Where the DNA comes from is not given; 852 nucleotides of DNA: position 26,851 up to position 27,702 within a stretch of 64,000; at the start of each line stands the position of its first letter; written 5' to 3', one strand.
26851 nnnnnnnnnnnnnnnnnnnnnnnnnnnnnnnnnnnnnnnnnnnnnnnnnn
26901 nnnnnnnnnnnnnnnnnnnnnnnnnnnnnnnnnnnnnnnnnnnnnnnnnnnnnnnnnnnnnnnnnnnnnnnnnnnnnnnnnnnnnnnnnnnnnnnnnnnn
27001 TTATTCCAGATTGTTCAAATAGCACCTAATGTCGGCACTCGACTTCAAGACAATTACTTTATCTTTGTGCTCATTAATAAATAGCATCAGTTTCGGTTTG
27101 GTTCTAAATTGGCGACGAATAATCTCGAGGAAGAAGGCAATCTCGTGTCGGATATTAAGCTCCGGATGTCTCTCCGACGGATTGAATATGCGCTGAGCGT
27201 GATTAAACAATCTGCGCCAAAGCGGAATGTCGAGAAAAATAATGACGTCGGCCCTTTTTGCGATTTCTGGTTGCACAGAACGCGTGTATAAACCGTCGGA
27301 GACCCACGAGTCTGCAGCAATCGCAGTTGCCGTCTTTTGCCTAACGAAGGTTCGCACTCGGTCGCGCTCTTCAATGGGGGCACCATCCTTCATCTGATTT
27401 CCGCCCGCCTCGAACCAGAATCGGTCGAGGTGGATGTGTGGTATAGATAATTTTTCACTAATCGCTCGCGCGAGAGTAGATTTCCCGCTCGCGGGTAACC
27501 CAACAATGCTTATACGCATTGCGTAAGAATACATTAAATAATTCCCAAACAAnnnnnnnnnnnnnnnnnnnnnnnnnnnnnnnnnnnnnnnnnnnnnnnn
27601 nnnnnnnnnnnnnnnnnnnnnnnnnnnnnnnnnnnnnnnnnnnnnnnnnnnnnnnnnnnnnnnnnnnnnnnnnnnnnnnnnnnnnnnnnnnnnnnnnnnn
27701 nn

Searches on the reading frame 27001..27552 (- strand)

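Call 83: search_protein_families(library=pfam, proteins=[window:27001-27552:-], max_evalue=0.001)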
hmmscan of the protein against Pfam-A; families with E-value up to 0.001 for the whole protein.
window:27001-27552:- (183 aa): 4 families
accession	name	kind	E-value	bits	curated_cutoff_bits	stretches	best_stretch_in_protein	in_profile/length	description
PF13671.12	AAA_33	-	2.1e-06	28.5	27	1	16-80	4-69/143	AAA domain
PF13207.12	AAA_17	-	1.2e-05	26.1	27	1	17-99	1-90/136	AAA domain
PF13238.12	AAA_18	-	4e-05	24.5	29.4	1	14-77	1-62/128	AAA domain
PF02224.24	Cytidylate_kin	-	0.00069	19.8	26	0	14-40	1-27/211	Cytidylate kinase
